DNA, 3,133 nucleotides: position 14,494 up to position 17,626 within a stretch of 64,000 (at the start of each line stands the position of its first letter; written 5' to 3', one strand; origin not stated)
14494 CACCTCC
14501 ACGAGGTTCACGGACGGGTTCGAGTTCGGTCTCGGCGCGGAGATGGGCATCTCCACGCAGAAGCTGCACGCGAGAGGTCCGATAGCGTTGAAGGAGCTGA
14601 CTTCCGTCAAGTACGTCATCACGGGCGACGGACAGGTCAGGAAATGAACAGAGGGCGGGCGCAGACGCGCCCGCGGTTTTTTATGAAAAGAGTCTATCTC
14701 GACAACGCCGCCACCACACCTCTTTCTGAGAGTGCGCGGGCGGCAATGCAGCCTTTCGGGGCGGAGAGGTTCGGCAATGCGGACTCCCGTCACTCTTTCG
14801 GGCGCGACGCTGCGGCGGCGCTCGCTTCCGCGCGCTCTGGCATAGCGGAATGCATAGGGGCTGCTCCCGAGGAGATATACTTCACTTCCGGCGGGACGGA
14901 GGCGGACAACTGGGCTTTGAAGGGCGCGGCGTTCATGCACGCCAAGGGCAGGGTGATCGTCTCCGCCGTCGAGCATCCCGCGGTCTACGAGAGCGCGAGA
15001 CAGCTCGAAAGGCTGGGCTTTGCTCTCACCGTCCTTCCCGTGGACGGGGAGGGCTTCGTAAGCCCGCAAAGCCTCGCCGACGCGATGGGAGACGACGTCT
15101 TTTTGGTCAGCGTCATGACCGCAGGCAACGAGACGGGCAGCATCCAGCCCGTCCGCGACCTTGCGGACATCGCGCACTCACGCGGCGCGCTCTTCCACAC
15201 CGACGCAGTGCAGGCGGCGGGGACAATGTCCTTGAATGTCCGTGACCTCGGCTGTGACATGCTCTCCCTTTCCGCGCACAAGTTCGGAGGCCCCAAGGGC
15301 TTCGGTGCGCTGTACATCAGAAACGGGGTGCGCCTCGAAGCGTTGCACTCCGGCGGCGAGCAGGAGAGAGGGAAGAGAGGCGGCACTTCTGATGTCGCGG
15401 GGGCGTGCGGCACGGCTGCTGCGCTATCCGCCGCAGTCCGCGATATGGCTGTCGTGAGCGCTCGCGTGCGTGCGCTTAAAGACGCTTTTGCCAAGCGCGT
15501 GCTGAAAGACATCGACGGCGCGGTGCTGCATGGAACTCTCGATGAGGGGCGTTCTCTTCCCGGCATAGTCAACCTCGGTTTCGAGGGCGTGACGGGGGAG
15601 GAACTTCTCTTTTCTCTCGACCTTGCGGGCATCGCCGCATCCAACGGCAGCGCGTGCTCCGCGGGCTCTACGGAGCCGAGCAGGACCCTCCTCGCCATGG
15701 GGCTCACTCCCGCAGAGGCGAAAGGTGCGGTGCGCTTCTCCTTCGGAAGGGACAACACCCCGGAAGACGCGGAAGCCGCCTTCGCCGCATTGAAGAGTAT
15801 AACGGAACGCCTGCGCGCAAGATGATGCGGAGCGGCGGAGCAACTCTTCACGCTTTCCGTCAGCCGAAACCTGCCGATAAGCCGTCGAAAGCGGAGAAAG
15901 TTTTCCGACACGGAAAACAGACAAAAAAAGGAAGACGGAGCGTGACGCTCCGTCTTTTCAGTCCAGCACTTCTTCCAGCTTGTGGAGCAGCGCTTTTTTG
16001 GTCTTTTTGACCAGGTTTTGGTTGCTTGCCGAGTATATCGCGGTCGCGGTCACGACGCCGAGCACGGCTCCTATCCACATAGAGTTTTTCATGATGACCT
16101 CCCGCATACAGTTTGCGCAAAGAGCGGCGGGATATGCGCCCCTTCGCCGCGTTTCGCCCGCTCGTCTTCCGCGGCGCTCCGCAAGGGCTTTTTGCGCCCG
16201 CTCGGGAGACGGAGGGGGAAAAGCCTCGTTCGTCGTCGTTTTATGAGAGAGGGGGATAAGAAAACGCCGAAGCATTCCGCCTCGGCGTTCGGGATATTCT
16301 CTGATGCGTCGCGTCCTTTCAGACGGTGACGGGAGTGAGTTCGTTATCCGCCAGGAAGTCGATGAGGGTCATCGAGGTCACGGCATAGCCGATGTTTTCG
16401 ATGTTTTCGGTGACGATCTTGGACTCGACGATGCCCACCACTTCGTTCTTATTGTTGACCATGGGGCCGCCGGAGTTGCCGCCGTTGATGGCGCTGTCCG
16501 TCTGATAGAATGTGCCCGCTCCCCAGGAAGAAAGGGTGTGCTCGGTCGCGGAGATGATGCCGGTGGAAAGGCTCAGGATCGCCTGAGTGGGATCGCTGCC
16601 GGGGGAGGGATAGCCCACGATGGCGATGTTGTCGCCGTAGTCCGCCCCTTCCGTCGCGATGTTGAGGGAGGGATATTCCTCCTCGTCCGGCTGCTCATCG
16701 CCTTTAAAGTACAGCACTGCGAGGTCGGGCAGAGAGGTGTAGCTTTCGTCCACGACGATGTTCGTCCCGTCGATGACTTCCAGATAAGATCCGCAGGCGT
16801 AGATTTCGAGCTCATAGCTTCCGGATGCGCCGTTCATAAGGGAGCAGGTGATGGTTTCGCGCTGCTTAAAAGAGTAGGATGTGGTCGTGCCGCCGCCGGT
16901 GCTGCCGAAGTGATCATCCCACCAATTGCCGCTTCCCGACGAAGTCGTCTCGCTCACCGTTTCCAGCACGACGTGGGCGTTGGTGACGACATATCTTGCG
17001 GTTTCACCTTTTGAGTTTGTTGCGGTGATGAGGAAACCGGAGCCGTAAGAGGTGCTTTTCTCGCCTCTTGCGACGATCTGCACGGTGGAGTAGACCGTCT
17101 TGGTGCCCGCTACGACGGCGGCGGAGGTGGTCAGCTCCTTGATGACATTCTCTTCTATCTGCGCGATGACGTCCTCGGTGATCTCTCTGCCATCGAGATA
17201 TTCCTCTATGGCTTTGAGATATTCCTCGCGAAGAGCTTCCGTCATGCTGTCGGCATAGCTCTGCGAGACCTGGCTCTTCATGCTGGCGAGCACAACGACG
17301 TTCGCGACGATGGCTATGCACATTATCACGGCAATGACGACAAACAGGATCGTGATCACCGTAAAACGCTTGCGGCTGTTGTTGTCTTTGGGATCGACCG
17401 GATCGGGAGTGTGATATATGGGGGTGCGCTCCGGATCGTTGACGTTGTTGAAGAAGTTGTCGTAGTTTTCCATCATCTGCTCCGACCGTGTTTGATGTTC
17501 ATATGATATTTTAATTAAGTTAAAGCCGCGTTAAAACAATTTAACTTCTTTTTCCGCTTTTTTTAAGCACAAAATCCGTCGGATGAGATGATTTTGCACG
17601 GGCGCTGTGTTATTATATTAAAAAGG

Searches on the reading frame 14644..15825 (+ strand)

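Call 75: search_protein_families(library=pfam, proteins=[window:14644-15825:+], max_evalue=0.00001)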
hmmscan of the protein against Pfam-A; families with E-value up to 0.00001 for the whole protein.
window:14644-15825:+ (393 aa): 1 family
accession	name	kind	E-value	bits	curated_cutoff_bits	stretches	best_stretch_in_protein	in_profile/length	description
PF00266.25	Aminotran_5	-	9.1e-72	242.5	21.5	1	17-377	1-369/371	Aminotransferase class-V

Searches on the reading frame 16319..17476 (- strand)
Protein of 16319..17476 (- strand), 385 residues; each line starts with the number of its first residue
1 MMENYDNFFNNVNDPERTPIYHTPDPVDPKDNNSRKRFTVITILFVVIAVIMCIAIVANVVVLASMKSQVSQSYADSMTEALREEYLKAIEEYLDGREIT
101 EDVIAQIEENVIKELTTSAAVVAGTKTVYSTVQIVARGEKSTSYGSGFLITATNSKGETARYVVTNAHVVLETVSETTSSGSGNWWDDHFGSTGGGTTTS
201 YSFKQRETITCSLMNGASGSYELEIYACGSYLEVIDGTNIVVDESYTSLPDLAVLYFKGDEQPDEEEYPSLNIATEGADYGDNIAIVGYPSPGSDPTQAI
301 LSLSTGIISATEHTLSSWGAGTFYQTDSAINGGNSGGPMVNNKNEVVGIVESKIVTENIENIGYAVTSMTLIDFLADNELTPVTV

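Call 76: search_protein_families(library=pfam, proteins=[window:16319-17476:-], max_evalue=0.00001)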
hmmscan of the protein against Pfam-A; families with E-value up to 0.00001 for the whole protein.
window:16319-17476:- (385 aa): 2 families
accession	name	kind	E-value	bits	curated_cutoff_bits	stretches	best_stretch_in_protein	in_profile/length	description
PF13365.12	Trypsin_2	-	3.8e-20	73.5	27.6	1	145-349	1-144/144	Trypsin-like peptidase domain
PF00089.32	Trypsin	-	5.1e-12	46.5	20.6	1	234-370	68-215/220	Trypsin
